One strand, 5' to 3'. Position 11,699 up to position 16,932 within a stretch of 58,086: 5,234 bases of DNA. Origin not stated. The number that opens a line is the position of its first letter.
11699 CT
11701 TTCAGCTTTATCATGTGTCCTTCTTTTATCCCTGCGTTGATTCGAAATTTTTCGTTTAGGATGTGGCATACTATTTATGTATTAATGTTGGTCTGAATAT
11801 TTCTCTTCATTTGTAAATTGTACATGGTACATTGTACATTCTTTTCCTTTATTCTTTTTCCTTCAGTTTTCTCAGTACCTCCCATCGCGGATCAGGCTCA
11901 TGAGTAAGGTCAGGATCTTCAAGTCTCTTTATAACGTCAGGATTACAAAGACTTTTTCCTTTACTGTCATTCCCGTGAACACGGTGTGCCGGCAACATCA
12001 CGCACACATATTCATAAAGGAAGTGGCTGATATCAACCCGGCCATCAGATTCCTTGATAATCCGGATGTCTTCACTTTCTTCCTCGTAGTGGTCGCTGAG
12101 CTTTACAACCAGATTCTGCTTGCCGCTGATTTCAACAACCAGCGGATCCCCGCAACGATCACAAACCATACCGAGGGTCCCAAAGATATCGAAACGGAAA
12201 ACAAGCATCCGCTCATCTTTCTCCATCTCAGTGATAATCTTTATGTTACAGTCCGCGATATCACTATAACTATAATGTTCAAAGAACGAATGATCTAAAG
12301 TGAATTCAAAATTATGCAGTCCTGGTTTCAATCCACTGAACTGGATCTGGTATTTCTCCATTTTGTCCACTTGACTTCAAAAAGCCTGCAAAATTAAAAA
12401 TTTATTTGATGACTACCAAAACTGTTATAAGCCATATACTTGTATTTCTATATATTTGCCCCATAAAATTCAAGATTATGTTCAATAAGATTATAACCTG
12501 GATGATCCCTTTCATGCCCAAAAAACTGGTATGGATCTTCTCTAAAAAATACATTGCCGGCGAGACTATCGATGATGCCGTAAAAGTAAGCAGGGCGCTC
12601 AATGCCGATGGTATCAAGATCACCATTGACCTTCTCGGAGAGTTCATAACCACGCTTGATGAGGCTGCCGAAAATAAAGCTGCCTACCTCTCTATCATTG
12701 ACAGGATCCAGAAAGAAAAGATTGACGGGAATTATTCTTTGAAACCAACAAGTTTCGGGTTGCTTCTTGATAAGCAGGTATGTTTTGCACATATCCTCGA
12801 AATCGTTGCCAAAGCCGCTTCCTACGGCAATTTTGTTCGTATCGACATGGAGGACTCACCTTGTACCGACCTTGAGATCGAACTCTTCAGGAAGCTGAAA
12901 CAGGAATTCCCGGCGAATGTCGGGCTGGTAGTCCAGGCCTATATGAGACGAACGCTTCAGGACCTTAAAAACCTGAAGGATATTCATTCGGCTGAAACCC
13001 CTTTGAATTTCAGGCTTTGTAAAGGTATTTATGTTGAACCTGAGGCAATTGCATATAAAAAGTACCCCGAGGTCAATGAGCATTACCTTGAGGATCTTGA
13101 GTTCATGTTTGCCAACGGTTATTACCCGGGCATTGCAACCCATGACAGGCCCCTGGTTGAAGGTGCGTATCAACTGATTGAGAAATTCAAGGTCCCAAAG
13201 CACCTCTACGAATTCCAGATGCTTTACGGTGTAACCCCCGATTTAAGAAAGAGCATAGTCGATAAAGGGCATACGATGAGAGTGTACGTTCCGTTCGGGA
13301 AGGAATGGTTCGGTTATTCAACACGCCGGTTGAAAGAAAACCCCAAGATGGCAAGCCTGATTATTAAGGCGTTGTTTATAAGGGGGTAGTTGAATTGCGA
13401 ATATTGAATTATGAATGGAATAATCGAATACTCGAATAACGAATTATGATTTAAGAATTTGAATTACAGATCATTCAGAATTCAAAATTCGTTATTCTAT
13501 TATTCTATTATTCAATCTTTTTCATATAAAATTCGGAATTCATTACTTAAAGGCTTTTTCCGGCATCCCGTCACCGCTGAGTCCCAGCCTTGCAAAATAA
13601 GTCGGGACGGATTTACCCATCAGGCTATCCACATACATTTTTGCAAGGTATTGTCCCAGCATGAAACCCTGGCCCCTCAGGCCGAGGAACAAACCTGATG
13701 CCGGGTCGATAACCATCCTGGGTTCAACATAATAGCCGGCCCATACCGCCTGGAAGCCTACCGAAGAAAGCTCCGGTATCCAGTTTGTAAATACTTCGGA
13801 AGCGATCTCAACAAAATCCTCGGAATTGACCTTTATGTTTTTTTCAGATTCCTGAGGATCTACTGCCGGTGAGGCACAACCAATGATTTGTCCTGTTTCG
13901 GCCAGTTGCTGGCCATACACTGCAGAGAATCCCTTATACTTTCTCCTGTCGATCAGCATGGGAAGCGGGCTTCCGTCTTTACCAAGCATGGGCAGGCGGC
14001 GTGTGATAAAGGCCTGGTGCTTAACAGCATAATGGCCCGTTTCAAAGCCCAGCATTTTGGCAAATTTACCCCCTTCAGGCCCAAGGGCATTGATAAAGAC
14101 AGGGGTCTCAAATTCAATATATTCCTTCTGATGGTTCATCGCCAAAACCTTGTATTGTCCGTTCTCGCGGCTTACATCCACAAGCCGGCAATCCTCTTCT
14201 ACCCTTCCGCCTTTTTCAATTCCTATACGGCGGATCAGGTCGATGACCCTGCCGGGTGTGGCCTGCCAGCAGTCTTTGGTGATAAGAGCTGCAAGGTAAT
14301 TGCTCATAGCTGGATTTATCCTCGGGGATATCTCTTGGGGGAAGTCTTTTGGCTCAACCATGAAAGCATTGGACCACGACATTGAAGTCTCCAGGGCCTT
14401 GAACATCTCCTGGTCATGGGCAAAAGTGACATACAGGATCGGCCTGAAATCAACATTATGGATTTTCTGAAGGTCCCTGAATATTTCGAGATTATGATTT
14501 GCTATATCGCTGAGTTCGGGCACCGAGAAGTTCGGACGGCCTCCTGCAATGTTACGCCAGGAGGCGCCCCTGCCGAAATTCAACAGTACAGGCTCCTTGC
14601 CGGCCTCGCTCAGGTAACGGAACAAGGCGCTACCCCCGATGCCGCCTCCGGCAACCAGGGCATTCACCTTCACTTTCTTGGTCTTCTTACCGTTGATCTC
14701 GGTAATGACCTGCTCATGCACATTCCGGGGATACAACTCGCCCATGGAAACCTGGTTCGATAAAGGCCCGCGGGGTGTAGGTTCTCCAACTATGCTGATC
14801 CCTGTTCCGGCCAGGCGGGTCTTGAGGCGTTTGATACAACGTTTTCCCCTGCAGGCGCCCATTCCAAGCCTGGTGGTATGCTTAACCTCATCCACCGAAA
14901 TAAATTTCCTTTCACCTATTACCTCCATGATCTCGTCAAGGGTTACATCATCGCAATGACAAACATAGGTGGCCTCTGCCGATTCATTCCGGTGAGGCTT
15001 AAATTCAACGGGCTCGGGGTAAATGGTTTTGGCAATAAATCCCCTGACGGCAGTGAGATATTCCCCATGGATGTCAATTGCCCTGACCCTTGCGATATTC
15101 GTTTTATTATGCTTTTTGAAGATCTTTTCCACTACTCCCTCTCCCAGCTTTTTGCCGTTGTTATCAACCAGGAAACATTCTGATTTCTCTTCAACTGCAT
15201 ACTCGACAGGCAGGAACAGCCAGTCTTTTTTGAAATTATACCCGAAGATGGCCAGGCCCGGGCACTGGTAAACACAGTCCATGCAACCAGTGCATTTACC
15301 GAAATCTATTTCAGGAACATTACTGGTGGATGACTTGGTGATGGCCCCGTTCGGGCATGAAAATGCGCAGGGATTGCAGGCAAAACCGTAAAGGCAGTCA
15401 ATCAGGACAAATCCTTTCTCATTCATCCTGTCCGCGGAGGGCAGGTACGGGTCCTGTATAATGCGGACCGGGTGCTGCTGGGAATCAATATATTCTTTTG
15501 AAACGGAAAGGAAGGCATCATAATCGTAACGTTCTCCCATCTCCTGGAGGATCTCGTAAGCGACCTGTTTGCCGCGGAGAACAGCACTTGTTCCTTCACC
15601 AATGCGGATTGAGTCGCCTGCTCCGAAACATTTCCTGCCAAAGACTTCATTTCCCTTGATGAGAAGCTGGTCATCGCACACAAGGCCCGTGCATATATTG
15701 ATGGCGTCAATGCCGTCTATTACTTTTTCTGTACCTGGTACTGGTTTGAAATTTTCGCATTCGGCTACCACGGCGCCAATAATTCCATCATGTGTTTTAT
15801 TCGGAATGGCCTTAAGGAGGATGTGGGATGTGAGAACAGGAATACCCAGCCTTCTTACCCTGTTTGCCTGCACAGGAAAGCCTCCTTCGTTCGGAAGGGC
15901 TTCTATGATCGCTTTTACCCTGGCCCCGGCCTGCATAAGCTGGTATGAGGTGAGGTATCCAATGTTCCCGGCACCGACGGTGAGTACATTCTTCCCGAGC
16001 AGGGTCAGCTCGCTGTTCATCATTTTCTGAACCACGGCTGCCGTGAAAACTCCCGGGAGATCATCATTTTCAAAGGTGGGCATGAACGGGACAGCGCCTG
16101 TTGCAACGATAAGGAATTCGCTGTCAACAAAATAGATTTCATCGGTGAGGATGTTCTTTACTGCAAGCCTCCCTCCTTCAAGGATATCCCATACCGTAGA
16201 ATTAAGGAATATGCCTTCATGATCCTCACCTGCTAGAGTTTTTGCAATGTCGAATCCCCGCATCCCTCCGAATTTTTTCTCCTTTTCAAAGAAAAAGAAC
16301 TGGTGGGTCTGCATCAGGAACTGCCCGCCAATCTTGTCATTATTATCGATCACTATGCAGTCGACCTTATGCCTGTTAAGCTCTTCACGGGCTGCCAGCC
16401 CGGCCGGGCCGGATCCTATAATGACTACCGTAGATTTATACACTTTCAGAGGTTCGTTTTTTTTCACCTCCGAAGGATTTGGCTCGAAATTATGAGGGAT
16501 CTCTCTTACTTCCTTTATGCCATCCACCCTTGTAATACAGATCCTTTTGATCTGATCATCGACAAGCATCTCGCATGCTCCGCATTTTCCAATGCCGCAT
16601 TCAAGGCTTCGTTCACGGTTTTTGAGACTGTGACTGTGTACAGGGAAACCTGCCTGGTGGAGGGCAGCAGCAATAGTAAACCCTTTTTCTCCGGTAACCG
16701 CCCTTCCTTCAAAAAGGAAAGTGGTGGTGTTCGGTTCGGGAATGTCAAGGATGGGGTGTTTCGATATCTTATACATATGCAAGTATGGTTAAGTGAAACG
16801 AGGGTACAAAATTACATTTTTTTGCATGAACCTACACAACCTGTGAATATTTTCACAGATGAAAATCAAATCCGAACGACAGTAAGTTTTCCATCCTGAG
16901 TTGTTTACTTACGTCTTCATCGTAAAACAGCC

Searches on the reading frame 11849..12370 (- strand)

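Call 83: search_protein_families(library=pfam, proteins=[window:11849-12370:-], max_evalue=0.0001)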
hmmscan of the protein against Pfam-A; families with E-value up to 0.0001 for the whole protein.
window:11849-12370:- (173 aa): 1 family
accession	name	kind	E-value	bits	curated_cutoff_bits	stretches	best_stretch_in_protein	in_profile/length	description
PF02620.22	YceD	-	1.5e-16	61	33.2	1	60-170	3-119/119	Large ribosomal RNA subunit accumulation protein YceD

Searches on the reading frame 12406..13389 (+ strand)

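Call 83: search_protein_families(library=pfam, proteins=[window:12406-13389:+], max_evalue=0.0001)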
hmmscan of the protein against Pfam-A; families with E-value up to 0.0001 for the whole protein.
window:12406-13389:+ (327 aa): 1 family
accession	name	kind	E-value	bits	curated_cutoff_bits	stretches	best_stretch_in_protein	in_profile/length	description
PF01619.24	Pro_dh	-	7.1e-37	127.9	27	1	59-317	2-274/278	Proline dehydrogenase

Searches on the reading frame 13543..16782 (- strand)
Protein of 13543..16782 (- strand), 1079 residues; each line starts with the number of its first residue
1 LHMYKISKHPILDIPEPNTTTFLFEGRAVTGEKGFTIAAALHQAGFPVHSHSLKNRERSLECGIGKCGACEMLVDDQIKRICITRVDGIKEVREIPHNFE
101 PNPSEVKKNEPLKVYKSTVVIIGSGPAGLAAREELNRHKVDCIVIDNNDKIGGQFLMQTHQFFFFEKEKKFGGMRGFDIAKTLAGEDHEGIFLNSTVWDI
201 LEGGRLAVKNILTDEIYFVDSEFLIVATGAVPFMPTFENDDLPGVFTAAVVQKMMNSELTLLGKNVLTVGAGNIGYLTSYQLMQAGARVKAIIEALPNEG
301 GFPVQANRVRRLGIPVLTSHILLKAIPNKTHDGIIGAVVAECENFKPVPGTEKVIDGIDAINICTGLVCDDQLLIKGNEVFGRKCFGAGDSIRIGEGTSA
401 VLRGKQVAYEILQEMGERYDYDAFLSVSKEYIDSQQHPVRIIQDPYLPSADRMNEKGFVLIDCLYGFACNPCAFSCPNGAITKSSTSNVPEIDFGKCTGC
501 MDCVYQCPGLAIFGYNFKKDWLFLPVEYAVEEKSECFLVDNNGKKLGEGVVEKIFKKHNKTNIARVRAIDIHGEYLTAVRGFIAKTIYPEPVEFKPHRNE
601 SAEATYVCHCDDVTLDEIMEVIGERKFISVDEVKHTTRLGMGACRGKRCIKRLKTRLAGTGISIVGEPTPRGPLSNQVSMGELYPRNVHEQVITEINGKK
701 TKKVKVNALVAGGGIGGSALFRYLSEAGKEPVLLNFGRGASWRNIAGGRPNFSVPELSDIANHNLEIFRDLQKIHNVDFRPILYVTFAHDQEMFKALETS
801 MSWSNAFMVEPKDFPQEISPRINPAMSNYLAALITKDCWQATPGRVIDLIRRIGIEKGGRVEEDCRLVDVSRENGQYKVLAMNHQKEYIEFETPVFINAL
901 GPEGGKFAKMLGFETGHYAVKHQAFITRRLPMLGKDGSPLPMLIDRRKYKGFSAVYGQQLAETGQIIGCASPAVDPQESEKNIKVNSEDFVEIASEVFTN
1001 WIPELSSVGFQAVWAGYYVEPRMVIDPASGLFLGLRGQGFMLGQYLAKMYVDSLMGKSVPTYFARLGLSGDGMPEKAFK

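Call 83: search_protein_families(library=pfam, proteins=[window:13543-16782:-], max_evalue=0.0001)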
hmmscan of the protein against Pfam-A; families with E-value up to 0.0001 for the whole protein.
window:13543-16782:- (1079 aa): 11 families
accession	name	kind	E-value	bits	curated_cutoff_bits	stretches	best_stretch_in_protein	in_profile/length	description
PF01266.30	DAO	-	1.5e-28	100.8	27.9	1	709-1051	3-351/353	FAD dependent oxidoreductase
PF07992.20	Pyr_redox_2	-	3.7e-17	63.1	26.1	1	118-300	2-178/291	Pyridine nucleotide-disulphide oxidoreductase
PF13510.11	Fer2_4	-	1.9e-09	37.9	22.8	1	19-87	3-72/82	2Fe-2S iron-sulfur cluster binding domain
PF13450.12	NAD_binding_8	-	2.7e-09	37.6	21.9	1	121-155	1-35/68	NAD(P)-binding Rossmann-like domain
PF04324.20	Fer2_BFD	-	9.5e-09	35.9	26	1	606-654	1-45/50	BFD-like [2Fe-2S] binding domain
PF13738.12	Pyr_redox_3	-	7.2e-07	29.2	30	0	120-293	1-194/305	Pyridine nucleotide-disulphide oxidoreductase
PF01494.25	FAD_binding_3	-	8.6e-07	28.9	22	0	117-149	2-34/349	FAD binding domain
PF01946.23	Thi4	-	2e-05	24.4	26.2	0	112-154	13-56/235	Thi4 family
PF03486.20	HI0933_like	-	2.3e-05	24.4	50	0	118-157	2-41/244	HI0933-like protein Rossmann domain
PF13187.11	Fer4_9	-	2.6e-05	24.6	27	1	468-509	4-49/52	4Fe-4S dicluster domain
PF12838.12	Fer4_7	-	3.1e-05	24.8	27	1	468-508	4-49/52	4Fe-4S dicluster domain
